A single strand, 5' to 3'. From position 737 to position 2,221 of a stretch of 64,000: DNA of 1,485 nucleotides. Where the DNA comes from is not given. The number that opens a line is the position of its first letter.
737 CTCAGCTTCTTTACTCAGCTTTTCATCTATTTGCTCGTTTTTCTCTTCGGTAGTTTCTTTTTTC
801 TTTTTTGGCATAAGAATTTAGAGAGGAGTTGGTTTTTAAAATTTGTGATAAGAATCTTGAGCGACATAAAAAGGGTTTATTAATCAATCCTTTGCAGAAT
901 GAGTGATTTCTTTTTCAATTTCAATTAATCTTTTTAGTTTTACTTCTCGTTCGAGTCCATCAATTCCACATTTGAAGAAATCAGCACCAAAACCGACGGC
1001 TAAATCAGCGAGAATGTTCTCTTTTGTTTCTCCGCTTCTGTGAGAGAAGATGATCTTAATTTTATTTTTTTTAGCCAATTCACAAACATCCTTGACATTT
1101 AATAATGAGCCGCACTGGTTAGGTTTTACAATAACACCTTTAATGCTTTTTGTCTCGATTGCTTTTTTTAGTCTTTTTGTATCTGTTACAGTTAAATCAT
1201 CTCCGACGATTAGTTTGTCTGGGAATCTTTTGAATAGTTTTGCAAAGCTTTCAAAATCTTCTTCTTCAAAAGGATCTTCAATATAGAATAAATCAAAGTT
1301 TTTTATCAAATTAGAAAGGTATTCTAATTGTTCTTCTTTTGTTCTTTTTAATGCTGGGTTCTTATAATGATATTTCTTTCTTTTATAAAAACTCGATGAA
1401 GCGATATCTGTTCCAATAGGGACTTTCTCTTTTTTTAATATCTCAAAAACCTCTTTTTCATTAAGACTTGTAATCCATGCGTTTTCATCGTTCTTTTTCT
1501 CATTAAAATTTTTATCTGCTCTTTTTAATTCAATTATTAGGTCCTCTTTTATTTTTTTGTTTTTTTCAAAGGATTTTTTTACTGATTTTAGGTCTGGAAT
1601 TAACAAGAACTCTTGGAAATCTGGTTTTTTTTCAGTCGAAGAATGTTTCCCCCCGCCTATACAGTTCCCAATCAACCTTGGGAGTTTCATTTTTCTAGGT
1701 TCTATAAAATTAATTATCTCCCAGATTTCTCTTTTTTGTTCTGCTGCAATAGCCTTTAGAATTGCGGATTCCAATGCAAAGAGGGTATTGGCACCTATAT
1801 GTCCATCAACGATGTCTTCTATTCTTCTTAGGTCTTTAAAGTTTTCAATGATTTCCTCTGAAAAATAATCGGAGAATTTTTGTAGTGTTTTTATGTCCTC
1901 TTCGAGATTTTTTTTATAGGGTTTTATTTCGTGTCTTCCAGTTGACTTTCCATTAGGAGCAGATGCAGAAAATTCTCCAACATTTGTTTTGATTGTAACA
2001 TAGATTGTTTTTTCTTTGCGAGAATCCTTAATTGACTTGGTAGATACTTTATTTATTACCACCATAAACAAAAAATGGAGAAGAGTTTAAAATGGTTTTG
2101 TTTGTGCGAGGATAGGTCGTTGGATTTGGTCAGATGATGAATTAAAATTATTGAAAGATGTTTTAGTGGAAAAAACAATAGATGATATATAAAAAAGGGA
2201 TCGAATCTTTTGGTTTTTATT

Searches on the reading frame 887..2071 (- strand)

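Call 84: search_protein_families(library=pfam, proteins=[window:887-2071:-], max_evalue=0.00001)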
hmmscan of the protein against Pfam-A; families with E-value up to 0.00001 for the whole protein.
window:887-2071:- (395 aa): 3 families
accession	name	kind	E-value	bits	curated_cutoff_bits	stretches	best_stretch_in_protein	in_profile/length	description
PF00113.28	Enolase_C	-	1.2e-43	149.9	21.5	1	129-393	3-285/296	Enolase, C-terminal TIM barrel domain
PF03952.21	Enolase_N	-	4.1e-09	37.1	35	1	6-119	1-130/131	Enolase, N-terminal domain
PF13378.12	MR_MLE_C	-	1.2e-07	32.1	29.4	1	245-344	57-154/219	Enolase C-terminal domain-like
